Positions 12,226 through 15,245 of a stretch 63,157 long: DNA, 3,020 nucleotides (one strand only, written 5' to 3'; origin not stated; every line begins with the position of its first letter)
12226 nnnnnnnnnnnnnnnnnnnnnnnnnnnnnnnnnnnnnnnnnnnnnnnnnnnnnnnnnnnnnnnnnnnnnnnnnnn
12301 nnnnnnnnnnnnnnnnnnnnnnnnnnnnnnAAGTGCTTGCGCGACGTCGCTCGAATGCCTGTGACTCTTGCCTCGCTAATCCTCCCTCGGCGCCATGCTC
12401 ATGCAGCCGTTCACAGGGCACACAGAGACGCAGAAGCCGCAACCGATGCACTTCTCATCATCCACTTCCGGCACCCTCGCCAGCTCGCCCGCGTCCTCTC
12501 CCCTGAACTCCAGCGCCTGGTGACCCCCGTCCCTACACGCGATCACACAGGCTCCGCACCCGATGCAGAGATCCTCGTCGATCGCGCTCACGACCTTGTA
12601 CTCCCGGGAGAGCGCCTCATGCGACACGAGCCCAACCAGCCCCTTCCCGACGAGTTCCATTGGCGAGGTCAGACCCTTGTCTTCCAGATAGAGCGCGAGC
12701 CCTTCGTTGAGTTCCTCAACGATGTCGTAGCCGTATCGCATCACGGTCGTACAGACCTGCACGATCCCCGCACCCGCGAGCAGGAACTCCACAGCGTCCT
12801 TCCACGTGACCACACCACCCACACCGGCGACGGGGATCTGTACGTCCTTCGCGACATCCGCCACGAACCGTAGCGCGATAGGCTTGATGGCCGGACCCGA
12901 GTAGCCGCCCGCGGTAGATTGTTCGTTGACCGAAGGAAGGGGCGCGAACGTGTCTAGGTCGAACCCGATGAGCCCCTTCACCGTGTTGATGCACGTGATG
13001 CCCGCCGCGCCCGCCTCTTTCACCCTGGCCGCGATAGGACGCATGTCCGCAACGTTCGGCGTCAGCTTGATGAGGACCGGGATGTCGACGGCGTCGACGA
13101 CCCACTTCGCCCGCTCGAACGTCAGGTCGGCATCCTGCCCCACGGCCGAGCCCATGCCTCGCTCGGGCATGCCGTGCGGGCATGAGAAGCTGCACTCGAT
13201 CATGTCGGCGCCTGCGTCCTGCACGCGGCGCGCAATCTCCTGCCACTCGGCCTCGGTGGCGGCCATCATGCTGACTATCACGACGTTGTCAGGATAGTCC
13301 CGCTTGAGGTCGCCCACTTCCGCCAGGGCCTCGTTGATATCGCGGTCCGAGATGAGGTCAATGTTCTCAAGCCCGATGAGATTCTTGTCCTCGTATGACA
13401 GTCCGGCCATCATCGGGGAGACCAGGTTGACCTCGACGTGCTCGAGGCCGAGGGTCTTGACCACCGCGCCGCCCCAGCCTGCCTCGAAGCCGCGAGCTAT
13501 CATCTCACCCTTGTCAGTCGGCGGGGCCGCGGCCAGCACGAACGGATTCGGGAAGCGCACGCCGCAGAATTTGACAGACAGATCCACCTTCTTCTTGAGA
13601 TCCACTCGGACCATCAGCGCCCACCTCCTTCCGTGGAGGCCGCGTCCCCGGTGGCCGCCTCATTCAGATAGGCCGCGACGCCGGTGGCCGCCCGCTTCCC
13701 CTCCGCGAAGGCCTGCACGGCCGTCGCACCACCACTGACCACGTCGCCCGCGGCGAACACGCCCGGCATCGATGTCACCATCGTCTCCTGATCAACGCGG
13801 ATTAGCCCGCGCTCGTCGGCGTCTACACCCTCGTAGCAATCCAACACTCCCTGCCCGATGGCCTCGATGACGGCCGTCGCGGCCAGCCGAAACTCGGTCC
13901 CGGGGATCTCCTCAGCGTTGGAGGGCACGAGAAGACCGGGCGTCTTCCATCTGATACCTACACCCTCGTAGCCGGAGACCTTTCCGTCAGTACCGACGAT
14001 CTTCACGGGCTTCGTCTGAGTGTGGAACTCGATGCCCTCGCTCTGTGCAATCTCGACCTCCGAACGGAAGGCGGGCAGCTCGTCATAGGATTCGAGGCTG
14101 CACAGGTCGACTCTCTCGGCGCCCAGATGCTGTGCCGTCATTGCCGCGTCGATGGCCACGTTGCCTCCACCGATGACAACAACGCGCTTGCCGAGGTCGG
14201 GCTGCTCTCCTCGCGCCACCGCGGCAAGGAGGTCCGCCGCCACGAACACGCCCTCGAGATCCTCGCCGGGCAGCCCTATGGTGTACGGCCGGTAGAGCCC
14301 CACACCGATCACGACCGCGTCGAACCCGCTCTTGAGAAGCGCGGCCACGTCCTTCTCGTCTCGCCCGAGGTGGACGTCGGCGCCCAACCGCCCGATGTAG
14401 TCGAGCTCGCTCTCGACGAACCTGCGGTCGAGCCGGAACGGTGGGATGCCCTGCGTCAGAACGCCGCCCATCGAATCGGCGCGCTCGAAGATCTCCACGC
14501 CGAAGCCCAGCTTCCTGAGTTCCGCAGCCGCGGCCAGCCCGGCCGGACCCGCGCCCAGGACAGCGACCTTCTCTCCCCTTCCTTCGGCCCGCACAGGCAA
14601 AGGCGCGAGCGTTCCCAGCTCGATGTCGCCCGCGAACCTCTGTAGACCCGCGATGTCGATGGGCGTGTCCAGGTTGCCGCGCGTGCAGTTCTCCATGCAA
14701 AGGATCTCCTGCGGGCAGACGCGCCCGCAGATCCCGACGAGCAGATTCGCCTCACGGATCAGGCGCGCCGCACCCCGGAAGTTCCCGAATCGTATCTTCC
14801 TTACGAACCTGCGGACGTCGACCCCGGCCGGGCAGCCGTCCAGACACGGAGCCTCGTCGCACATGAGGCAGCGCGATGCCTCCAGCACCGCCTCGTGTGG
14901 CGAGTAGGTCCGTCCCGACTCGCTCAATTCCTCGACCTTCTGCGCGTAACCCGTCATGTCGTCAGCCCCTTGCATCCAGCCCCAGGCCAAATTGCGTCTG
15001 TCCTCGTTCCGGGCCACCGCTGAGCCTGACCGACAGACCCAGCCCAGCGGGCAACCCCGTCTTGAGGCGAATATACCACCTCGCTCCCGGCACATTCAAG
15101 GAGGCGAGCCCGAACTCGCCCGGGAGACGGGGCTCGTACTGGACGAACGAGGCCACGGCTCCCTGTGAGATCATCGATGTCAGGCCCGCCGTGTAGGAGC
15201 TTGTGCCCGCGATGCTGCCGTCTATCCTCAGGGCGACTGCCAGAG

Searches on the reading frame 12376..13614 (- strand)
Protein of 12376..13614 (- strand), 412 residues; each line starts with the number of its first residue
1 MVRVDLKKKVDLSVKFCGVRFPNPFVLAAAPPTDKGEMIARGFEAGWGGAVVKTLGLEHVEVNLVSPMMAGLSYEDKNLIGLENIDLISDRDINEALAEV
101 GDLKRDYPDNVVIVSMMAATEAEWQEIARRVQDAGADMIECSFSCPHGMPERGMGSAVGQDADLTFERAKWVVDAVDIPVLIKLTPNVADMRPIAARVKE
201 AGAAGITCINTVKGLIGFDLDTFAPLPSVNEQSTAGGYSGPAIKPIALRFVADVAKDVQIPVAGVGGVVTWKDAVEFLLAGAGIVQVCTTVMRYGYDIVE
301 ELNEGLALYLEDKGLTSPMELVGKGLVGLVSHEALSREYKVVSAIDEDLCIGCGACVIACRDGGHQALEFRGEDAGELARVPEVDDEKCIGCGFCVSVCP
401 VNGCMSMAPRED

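Call 12: search_protein_families(library=pfam, proteins=[window:12376-13614:-], max_evalue=0.01)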
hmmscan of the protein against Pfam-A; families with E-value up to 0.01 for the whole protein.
window:12376-13614:- (412 aa): 17 families
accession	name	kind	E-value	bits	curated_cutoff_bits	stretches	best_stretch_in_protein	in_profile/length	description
PF01180.27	DHO_dh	-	1.9e-42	145.9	27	1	12-307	2-288/291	Dihydroorotate dehydrogenase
PF14697.11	Fer4_21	-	2e-17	63.5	35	1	344-407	2-59/59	4Fe-4S dicluster domain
PF00037.32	Fer4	-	5.8e-13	48.5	21.1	2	382-402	1-21/24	4Fe-4S binding domain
PF12837.12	Fer4_6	-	4.1e-12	45.9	25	2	381-402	1-22/24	4Fe-4S binding domain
PF12838.12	Fer4_7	-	1.8e-11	44.8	27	1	350-402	2-51/52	4Fe-4S dicluster domain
PF12797.12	Fer4_2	-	6.2e-10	38.8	24.5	2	381-401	2-22/22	4Fe-4S binding domain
PF01207.24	Dus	-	9.8e-10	38.5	20.4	1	109-278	53-203/311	Dihydrouridine synthase (Dus)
PF12800.12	Fer4_4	-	1.9e-08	34.3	24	2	387-401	2-16/17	4Fe-4S binding domain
PF13237.11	Fer4_10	-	1.2e-07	32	25.5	2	345-400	4-53/53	4Fe-4S dicluster domain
PF13187.11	Fer4_9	-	1e-06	29.1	27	1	350-402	2-50/52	4Fe-4S dicluster domain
PF13459.11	Fer4_15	-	5.9e-05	24.1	22.4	0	345-361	3-19/66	4Fe-4S single cluster domain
PF17179.9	Fer4_22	-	0.00033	21.9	27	0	335-361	66-92/95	4Fe-4S dicluster domain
PF12798.12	Fer4_3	-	0.00094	20.3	27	0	389-402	1-14/15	4Fe-4S binding domain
PF13183.11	Fer4_8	-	0.0017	19.3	27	0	349-402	4-67/68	4Fe-4S dicluster domain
PF13534.11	Fer4_17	-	0.002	19.1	22.2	0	388-406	1-19/61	4Fe-4S dicluster domain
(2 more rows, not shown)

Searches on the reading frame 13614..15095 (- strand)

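Call 12: search_protein_families(library=pfam, proteins=[window:13614-15095:-], max_evalue=0.01)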
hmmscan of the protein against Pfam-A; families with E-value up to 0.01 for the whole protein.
window:13614-15095:- (493 aa): 14 families
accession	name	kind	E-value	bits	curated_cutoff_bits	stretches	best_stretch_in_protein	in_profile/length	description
PF14691.11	Fer4_20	-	9.6e-32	109.6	25.8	1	55-159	3-108/113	Dihydroprymidine dehydrogenase domain II, 4Fe-4S cluster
PF07992.20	Pyr_redox_2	-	1.1e-27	97.7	26.1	1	176-466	2-291/291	Pyridine nucleotide-disulphide oxidoreductase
PF00070.33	Pyr_redox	-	6.2e-12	46.3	22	2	304-374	1-75/82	Pyridine nucleotide-disulphide oxidoreductase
PF13738.12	Pyr_redox_3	-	7.4e-12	45.5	30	2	260-450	127-305/305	Pyridine nucleotide-disulphide oxidoreductase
PF13450.12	NAD_binding_8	-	9.8e-08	32.6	21.9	1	179-214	1-36/68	NAD(P)-binding Rossmann-like domain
PF12831.13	FAD_oxidored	-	2.9e-07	30.6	27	1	177-217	2-42/416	FAD dependent oxidoreductase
PF01262.27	AlaDh_PNT_C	-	2.6e-05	24.2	23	1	304-367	30-96/214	Alanine dehydrogenase/PNT, C-terminal domain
PF03486.20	HI0933_like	-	8.7e-05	22.5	50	1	176-210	2-36/244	HI0933-like protein Rossmann domain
PF01134.28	GIDA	-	0.00024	20.7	22.1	0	176-203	1-28/391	Glucose inhibited division protein A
PF00890.30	FAD_binding_2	-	0.00042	20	20.4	1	177-211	2-36/414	FAD binding domain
PF01946.23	Thi4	-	0.00081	19.1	26.2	1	176-216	19-60/235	Thi4 family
PF01494.25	FAD_binding_3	-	0.0019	18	22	1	176-207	3-34/349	FAD binding domain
PF00743.25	FMO-like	-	0.0058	15.6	22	0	258-329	139-209/532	Flavin-binding monooxygenase-like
PF01266.30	DAO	-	0.0073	16.3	27.9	1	176-210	1-35/353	FAD dependent oxidoreductase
